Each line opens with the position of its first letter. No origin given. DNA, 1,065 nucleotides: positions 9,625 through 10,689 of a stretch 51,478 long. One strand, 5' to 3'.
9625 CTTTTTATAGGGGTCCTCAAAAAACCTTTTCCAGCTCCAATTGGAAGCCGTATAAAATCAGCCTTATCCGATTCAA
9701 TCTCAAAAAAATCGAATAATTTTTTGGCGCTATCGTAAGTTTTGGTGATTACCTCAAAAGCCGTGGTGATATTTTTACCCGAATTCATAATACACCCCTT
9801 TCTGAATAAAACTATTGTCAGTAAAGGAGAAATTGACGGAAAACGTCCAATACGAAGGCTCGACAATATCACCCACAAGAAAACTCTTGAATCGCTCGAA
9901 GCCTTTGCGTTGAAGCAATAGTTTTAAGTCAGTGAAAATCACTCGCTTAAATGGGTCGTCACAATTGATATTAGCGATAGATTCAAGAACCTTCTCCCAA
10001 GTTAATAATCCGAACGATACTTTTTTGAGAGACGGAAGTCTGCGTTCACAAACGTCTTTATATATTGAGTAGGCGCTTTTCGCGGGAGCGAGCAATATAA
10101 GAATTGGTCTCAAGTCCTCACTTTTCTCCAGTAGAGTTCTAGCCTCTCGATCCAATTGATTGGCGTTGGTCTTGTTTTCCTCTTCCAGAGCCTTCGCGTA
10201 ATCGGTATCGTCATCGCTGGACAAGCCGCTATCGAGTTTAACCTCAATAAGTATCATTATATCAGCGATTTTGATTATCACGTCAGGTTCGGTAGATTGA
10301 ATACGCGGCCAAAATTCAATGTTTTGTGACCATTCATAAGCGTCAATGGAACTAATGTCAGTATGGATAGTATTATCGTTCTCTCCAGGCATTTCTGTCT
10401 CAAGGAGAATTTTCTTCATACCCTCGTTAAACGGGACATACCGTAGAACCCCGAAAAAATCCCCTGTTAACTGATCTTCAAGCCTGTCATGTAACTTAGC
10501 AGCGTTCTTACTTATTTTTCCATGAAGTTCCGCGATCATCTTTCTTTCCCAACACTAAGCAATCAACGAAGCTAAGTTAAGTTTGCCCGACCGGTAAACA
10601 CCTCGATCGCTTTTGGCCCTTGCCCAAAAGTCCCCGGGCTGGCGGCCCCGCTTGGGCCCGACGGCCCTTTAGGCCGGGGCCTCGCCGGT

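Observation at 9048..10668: Foreign, translationally coupled two-gene cassette (PD-(D/E)xK nuclease-like + unknown partner) embedded inside the nuo operon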

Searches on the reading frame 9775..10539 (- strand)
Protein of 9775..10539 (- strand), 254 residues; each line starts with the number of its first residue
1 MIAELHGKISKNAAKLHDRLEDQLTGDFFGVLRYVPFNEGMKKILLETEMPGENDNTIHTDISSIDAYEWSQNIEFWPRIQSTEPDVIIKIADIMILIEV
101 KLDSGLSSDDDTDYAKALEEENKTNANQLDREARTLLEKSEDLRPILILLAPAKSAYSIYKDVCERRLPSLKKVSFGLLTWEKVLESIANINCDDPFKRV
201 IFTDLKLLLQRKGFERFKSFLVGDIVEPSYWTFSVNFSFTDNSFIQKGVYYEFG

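Call 4: search_protein_families(library=pfam, proteins=[window:9775-10539:-], max_evalue=1)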
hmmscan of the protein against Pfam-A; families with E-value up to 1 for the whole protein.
window:9775-10539:- (254 aa): 1 family
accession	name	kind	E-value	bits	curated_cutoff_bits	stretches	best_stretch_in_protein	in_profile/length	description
PF11221.13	Med21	-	0.028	15.2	37.3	1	22-136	13-128/144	Subunit 21 of Mediator complex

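Call 5: search_protein_families(library=padloc, proteins=[window:9775-10539:-], max_evalue=1)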
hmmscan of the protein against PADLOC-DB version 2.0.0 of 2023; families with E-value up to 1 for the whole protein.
window:9775-10539:- (254 aa): 4 families
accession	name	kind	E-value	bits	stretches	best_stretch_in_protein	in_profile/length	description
PDLC04459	PDC-M15A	-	1.9e-09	35.6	1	5-191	15-178/231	-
PDLC04455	PDC-M15A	-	1.1e-07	29.6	1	10-135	11-125/226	-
PDLC04456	PDC-M15A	-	2e-07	29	1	15-105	24-107/260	-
PDLC04457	PDC-M15A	-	0.0025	15.5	1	63-104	60-105/256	-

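Call 6: search_protein_families(library=ncbifam, proteins=[window:9775-10539:-], max_evalue=1)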
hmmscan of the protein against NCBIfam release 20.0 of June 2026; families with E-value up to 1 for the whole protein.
window:9775-10539:- (254 aa): 0 families

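Call 7: search_protein_families(library=phrogs, proteins=[window:9775-10539:-], max_evalue=1)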
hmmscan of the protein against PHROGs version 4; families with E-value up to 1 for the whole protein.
window:9775-10539:- (254 aa): 0 families

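Call 8: search_solved_structures(query=window:9775-10539:-, max_evalue=10)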
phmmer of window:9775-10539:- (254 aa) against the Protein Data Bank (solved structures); distinct sequences matched with E-value up to 10: 1.
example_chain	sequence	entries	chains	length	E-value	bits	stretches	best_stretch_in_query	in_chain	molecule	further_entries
1am9_A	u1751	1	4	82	0.44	13.4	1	78-144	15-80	PROTEIN (STEROL REGULATORY ELEMENT BINDING PROTEIN 1A)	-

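Call 11: find_homologous_proteins(query=window:9775-10539:-)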
Query window:9775-10539:- (254 aa): 287 proteins with E <= 0.001 among 1410 candidates; the best 120 are listed.
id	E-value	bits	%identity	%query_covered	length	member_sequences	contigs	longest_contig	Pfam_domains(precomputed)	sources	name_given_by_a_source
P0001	4.0e-165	565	100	100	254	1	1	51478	-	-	-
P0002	2.0e-53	200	42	100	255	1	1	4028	-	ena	-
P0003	6.4e-53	198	43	100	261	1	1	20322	-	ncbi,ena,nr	ncbi:MAG: hypothetical protein FWF94_07855 [Oscillospiraceae bacterium]|nr:hypothetical protein [Osc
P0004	9.6e-52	194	42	100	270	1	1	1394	-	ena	-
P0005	1.5e-50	190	43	100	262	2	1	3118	-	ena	-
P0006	7.4e-50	188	44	100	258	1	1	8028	-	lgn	-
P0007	2.7e-49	186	45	100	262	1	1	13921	-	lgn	-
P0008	1.0e-48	184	44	100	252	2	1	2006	-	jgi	-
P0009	7.3e-48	181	44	100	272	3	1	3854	-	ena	-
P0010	1.4e-47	180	41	100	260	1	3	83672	-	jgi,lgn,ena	-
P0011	1.1e-46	178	42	100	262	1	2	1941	-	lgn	-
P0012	1.1e-46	177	43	86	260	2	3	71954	-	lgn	-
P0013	1.2e-46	177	43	100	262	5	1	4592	-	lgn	-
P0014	1.8e-46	177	42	100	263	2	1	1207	-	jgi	-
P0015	1.7e-45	174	39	100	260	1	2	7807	-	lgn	-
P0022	8.2e-44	168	40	100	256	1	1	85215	-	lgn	-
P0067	5.9e-38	149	37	93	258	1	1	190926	-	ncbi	ncbi:MAG: hypothetical protein ACI3XJ_01340 [Oscillospiraceae bacterium]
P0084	1.7e-35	141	41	87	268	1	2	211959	-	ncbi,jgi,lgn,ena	-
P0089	4.0e-35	140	38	100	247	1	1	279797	-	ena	-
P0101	3.0e-34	137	40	87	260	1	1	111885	PF08378.18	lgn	-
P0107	1.1e-33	135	39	87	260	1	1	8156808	PF08378.18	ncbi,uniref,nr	ncbi:NERD domain-containing protein [Paenibacillus borealis]|uniref:NERD domain-containing protein n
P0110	2.0e-33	134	39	100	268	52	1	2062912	-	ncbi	ncbi:hypothetical protein [Clostridium perfringens]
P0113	3.6e-33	133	38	100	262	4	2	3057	PF08378.18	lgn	-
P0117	1.3e-32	132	37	100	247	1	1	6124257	-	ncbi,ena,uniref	ncbi:nuclease-related domain-containing protein [uncultured Draconibacterium sp.]|uniref:nuclease-re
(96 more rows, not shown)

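Call 14: find_encoding_contigs(protein=P0003, flank=6000, max_places=3)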
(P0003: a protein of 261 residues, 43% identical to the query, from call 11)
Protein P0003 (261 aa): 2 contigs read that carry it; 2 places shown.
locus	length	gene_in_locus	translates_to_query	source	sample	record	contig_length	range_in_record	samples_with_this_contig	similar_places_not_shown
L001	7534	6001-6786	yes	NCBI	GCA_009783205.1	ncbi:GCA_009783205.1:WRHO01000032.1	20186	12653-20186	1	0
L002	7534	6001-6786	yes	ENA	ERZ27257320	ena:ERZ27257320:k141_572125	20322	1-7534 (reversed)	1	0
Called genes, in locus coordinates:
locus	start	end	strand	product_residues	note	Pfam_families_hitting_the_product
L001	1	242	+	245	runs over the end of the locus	PF00092:VWA (faint)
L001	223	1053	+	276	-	PF13672:PP2C_2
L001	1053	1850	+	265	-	PF00294:PfkB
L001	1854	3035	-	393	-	PF00027:cNMP_binding, PF09986:DUF2225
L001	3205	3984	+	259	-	PF00155:Aminotran_1_2, PF00266:Aminotran_5, PF01212:Beta_elim_lyase (weak), PF01041:DegT_DnrJ_EryC1, PF01053:Cys_Met_Meta_PP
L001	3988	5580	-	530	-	PF00239:Resolvase, PF07508:Recombinase, PF13408:Zn_ribbon_recom, PF14287:DUF4368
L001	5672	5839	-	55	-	-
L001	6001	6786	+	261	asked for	-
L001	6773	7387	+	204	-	-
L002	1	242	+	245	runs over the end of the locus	PF00092:VWA (faint)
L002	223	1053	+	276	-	PF13672:PP2C_2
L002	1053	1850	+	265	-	PF00294:PfkB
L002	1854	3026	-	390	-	PF00027:cNMP_binding, PF09986:DUF2225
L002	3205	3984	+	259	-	PF00155:Aminotran_1_2, PF00266:Aminotran_5, PF01212:Beta_elim_lyase (weak), PF01041:DegT_DnrJ_EryC1, PF01053:Cys_Met_Meta_PP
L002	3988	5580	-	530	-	PF00239:Resolvase, PF07508:Recombinase, PF13408:Zn_ribbon_recom, PF14287:DUF4368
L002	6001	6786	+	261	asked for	-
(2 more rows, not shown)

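Call 15: find_encoding_contigs(protein=P0010, flank=6000, max_places=3)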
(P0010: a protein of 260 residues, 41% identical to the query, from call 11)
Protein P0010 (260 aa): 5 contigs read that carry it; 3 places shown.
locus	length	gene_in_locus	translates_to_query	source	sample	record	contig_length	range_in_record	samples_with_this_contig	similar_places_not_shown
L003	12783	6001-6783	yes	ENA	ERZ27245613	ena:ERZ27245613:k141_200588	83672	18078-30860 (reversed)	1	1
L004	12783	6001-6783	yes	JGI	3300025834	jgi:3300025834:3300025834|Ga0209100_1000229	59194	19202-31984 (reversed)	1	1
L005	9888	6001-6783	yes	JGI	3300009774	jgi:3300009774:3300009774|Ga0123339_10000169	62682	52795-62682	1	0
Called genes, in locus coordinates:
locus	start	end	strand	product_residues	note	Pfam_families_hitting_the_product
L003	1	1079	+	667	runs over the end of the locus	PF02463:SMC_N (faint), PF13175:AAA_15, PF13304:AAA_21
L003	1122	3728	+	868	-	PF03235:GmrSD_N, PF07510:GmrSD_C, PF14088:DUF4268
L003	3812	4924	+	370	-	-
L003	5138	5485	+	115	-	-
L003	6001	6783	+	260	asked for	-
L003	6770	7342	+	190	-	-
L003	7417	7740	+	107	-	-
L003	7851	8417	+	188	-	-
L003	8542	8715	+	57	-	-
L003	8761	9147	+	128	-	-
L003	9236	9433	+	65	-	-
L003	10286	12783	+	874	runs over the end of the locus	PF05257:CHAP, PF21910:GH85_C (faint), PF00041:fn3 (weak)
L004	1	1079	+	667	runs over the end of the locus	PF02463:SMC_N (faint), PF13175:AAA_15, PF13304:AAA_21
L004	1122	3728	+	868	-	PF03235:GmrSD_N, PF07510:GmrSD_C, PF14088:DUF4268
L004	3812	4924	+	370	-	-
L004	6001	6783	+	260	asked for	-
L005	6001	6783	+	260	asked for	-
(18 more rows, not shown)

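Call 20: search_protein_families(library=padloc, proteins=[L003:6770-7342:+, L001:6773-7387:+, P0003, P0010, P0107, P0110], max_evalue=1)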
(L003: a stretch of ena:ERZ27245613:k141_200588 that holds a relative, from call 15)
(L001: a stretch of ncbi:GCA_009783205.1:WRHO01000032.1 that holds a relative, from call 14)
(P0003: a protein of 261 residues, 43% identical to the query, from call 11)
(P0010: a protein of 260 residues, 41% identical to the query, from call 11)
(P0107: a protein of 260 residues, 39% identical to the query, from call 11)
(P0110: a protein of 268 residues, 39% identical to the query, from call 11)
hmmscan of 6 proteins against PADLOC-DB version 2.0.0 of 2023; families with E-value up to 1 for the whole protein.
L003:6770-7342:+ (190 aa): 0 families

L001:6773-7387:+ (204 aa): 0 families

P0003 (261 aa): 4 families
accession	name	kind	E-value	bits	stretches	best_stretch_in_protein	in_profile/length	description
PDLC04455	PDC-M15A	-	4.8e-10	37.3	1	7-98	8-98/226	-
PDLC04459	PDC-M15A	-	3.3e-07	28.3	1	5-98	15-108/231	-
PDLC04456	PDC-M15A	-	1e-06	26.7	1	18-100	27-107/260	-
PDLC04977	PDC-S26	-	0.0024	15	1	120-155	129-163/400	-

P0010 (260 aa): 3 families
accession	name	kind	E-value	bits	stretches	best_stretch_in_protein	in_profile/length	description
PDLC04455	PDC-M15A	-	2.2e-07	28.6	1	5-104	5-98/226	-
PDLC04459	PDC-M15A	-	0.00098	16.9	1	6-221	16-214/231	-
PDLC04456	PDC-M15A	-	0.0048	14.6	1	15-106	24-107/260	-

P0107 (260 aa): 8 families
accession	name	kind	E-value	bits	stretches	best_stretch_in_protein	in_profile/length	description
PDLC04459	PDC-M15A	-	4.5e-08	31.1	1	7-206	17-198/231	-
PDLC04455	PDC-M15A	-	1.8e-07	28.9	1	1-227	1-213/226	-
PDLC04456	PDC-M15A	-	2e-06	25.7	1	18-204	27-193/260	-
PDLC04983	PDC-S26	-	0.00035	18.1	1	65-147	86-151/413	-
PDLC04458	PDC-M15A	-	0.006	14.4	1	166-221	170-225/243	-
PDLC04977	PDC-S26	-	0.0096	13.1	1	82-148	104-157/400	-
PDLC04975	PDC-S26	-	0.027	11.8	1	81-110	88-117/351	-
PDLC04790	PDC-S01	-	0.033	10.9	1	68-109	333-375/422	-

P0110 (268 aa): 3 families
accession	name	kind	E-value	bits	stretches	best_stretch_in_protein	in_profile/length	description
PDLC04458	PDC-M15A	-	1.4e-05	23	1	19-223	29-225/243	-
PDLC04456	PDC-M15A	-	0.0001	20.1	1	19-122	28-130/260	-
PDLC01750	Cas2b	-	0.085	11.4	1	218-246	44-72/86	-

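Call 22: find_encoding_contigs(protein=P0107, flank=8000, max_places=2)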
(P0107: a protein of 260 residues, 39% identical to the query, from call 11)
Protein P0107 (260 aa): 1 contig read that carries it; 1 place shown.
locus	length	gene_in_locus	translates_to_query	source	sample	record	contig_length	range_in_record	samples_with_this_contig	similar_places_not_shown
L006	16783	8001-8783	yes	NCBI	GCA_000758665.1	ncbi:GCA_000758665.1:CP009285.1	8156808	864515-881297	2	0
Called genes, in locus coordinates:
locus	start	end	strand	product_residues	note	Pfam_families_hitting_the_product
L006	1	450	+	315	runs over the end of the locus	-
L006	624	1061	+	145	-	-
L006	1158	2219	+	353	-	PF18154:pPIWI_RE_REase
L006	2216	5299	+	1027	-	PF18155:pPIWI_RE_Z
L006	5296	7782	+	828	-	PF13111:pPIWI_RE_X, PF18157:MID_pPIWI_RE, PF13032:RNaseH_pPIWI_RE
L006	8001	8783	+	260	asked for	PF08378:NERD (weak)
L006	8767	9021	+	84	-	-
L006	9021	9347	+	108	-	-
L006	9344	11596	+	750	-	-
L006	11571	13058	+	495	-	PF09823:DUF2357, PF04411:PDDEXK_7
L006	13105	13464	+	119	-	-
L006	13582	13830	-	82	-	-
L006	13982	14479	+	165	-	-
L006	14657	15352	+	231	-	PF08378:NERD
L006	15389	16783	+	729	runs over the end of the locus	PF07728:AAA_5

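Call 23: find_encoding_contigs(protein=P0110, flank=8000, max_places=2)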
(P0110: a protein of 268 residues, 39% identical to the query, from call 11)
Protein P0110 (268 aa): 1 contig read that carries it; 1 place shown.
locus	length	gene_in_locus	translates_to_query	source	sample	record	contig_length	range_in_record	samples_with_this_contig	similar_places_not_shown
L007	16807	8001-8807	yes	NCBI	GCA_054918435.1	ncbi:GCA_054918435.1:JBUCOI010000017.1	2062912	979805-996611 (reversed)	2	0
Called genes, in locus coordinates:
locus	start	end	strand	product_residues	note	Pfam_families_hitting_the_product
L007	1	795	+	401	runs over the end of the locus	PF03235:GmrSD_N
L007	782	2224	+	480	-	PF02463:SMC_N (faint), PF13476:AAA_23 (weak), PF13175:AAA_15, PF13304:AAA_21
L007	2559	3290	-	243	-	-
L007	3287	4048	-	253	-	-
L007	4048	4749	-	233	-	PF00005:ABC_tran, PF13304:AAA_21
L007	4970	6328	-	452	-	PF00512:HisKA, PF02518:HATPase_c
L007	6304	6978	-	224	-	PF00072:Response_reg, PF00486:Trans_reg_C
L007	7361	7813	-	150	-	PF06496:DUF1097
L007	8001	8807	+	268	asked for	-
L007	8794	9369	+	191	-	-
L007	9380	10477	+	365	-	PF03572:Peptidase_S41 (faint)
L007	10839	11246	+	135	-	PF01022:HTH_5 (faint), PF01978:TrmB (weak), PF12802:MarR_2, PF01047:MarR, PF13412:HTH_24 (weak), PF13463:HTH_27 (weak), PF13545:HTH_Crp_2 (weak), PF01325:Fe_dep_repress (weak)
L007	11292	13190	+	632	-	PF13515:FUSC_2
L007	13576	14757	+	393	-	PF01773:Nucleos_tra2_N, PF07670:Gate, PF07662:Nucleos_tra2_C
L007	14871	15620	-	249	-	PF00392:GntR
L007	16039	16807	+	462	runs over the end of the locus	PF07690:MFS_1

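Call 24: find_encoding_contigs(protein=P0117, flank=8000, max_places=2)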
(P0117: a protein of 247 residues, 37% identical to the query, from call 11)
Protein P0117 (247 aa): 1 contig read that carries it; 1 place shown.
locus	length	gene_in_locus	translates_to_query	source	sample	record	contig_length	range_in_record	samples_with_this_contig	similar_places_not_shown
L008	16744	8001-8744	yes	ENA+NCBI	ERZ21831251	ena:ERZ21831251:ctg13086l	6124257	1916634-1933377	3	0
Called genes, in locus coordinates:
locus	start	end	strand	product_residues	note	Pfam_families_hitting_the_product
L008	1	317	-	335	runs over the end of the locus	PF13280:WYL, PF25583:WCX (weak)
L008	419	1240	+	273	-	PF18167:Sa_NUDIX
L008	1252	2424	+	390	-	PF18144:SMODS, PF21654:DncV-like_NTFase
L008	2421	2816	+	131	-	PF26395:E2-CBASS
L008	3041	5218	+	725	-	PF01443:Viral_helicase1 (faint), PF13086:AAA_11, PF13245:AAA_19, PF13604:AAA_30 (faint), PF05127:NAT10_TcmA_helicase (faint), PF13087:AAA_12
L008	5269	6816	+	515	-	PF12161:HsdM_N, PF02384:N6_Mtase, PF01170:UPF0020, PF20473:MmeI_Mtase (faint), PF07669:Eco57I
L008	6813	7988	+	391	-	PF01420:Methylase_S, PF12950:TaqI_C (faint), PF01420:Methylase_S (weak)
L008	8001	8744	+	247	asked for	-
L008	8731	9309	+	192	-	-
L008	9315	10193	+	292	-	PF04371:PAD_porph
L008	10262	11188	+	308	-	PF14088:DUF4268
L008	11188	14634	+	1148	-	PF13643:DUF4145, PF04313:HSDR_N (faint), PF13588:HSDR_N_2 (faint), PF00271:Helicase_C (faint), PF04851:ResIII, PF00270:DEAD, PF18766:SWI2_SNF2, PF08463:EcoEI_R_C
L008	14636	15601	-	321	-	-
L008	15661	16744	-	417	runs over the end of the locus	PF07733:DNA_pol3_alpha, PF17657:DNA_pol3_finger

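Call 43: predict_structure(alignment_id=A2)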
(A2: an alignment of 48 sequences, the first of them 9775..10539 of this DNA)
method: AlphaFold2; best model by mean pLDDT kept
length: 254 residues; sequences in the alignment: 48
mean_pLDDT: 82.3   pTM: 0.76
mean pLDDT of the five models: 82.3, 81.5, 81.1, 80.3, 79.8
residues with pLDDT >= 90: 157; 70-90: 27; 50-70: 46; < 50: 24
segments of 3 or more residues with pLDDT < 50: 1-6, 110-112, 116-118, 250-254
pLDDT, mean of each block of 10 residues (from residue 1): 47 73 95 97 97 86 96 95 92 97 71 49 71 95 97 95 91 96 97 96 96 83 56 52 53 39
secondary structure, 60 per line:
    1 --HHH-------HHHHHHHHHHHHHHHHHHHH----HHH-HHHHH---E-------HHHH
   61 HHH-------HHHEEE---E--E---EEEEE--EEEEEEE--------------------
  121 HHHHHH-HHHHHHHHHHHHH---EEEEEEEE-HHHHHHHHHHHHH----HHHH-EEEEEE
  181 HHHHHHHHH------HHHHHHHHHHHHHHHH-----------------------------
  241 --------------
elements in order: H13-32 H41-45 H57-63 E74-76 E87-91 E94-100 H121-126 H128-140 E144-151 H153-165 H170-173 E175-180 H181-189 H196-211

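Call 47: fold_search(model_id=the predicted structure, library=pdb)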
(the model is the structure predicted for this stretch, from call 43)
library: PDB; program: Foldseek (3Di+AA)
matches with E <= 10: 592; with E <= 0.001: 0
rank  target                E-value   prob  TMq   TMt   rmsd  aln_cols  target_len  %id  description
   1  8ibz_C                3.1e-03  0.54  0.18  0.07  11.1       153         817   15  Structure of R2 with 5'ORF and 3'UTR (released 2023-09-20)
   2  5lhc_A                5.6e-03  0.63  0.28  0.14  14.7       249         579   12  The structure of D456A mutant of Nt.BspD6I nicking endonuclease at 0.24 nm resolution . (released 2017-08-16)
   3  8gh6_A                6.0e-03  0.54  0.18  0.07  10.7       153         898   13  Bombyx mori R2 retrotransposon initiating target-primed reverse transcription (released 2023-04-05)
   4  8q3y_A                1.2e-02  0.82  0.28  0.18  10.1       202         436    9  Crystal structure of apo Can2 from Thermoanaerobacter brockii (released 2023-11-22)
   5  1y88                  1.4e-02  0.38  0.21  0.27  10.8       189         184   13  Crystal Structure of Protein of Unknown Function AF1548 (released 2004-12-21)
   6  5lts_A                1.6e-02  0.13  0.15  0.18  13.9       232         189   11  Crystal structure of Lymphocytic choriomeningitis mammarenavirus endonuclease Mutant D118A (released 2017-09-13)
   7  9nl2_A                1.7e-02  0.60  0.25  0.08  11.6       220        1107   10  Structure of R2 retrotransposon protein from Platysternon megacephalum initiating target-primed reverse transcription (released 2025-06-18)
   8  2p14                  1.8e-02  0.38  0.25  0.32  14.6       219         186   12  Crystal structure of small subunit (R.BspD6I2) of the heterodimeric restriction endonuclease R.BspD6I (released 2008-03-11)
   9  5lts_B                2.1e-02  0.18  0.17  0.20  15.5       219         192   12  Crystal structure of Lymphocytic choriomeningitis mammarenavirus endonuclease Mutant D118A (released 2017-09-13)
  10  9dou_A                2.2e-02  0.66  0.27  0.09  10.9       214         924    8  Taeniopygia guttata R2 retrotransposon (R2Tg) initiating target-primed reverse transcription (released 2025-05-21)
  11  5ltn_A                2.2e-02  0.11  0.14  0.18  17.1       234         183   12  Crystal structure of Lymphocytic choriomeningitis mammarenavirus endonuclease complexed with DPBA (released 2017-09-13)
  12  6hz4_N                2.5e-02  0.30  0.19  0.29  12.3       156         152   12  Structure of McrBC without DNA binding domains (one half of the full complex) (released 2019-07-24)
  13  5t2t_B                3.1e-02  0.07  0.12  0.14  14.8       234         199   14  Crystal structure of Lymphocytic choriomeningitis mammarenavirus endonuclease bound to compound L742001 (released 2017-09-13)
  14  7ori_A                3.8e-02  0.18  0.18  0.03  14.9       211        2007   16  La Crosse virus polymerase at replication late-elongation stage (released 2022-02-16)
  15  6q99                  4.6e-02  0.15  0.20  0.24  14.3       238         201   13  Ande virus L protein N-terminus mutant K124A (released 2020-01-15)
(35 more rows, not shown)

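Call 48: search_protein_families(library=pfam, alignment_id=A2, max_evalue=0.01)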
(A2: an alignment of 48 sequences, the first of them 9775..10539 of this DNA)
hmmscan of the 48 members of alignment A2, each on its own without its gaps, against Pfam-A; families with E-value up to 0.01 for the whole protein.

A. member 1, window:9775-10539:- (254 aa): 0 families

B. families by the number of members that match (of 48 scanned): 6 families
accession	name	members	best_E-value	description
PF13635.12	DUF4143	20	6e-05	Domain of unknown function (DUF4143)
PF08378.17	NERD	15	2.4e-06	Nuclease-related domain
PF14281.12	PDDEXK_4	5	0.0011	PD-(D/E)XK nuclease superfamily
PF20796.3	PDDEXK_13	5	0.0024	PD-(D/E)XK nuclease superfamily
PF02021.23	UPF0102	4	0.0014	Uncharacterised protein family UPF0102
PF22558.3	REase-ARP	3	0.00022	Restriction Endonuclease associating with ARP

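Call 49: search_solved_structures(query=A2, max_evalue=1)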
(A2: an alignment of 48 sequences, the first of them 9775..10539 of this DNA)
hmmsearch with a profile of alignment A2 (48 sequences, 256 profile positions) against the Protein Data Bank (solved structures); distinct sequences matched with E-value up to 1: 1.
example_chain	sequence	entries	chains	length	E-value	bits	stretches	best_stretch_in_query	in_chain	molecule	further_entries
6egc_A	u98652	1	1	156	0.26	14.2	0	103-139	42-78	SC_2L4HC2_23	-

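Call 58: find_related_loci(query=A2, collection=metagenome_contigs, flank=8000)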
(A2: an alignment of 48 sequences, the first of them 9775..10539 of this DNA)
Query A2 (254 aa) in metagenome_contigs; peptide patterns used: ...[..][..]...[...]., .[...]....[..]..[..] (x = any residue, [..] = any of these).
600 stretches matched a pattern (row limit reached: there are more); 10 encode a relative of the query (tblastn E <= 1e-3); 10 distinct loci.
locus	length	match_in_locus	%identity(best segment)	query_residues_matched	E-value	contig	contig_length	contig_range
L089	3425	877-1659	43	1-253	2e-59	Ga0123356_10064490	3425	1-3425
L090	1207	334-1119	42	1-253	5e-57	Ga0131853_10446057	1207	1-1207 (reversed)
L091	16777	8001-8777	38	1-253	9e-50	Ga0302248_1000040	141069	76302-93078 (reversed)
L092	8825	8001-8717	42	1-236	6e-44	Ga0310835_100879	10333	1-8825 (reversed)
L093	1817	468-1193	33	1-242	1e-32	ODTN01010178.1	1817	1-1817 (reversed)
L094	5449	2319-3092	34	1-253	1e-32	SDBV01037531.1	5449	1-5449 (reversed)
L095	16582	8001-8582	32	1-222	3e-26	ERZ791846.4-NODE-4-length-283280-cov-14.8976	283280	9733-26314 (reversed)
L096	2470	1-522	33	86-253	1e-18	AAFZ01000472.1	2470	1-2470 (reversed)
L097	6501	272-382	68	1-37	8e-12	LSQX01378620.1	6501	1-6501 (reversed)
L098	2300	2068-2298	34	1-84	8e-8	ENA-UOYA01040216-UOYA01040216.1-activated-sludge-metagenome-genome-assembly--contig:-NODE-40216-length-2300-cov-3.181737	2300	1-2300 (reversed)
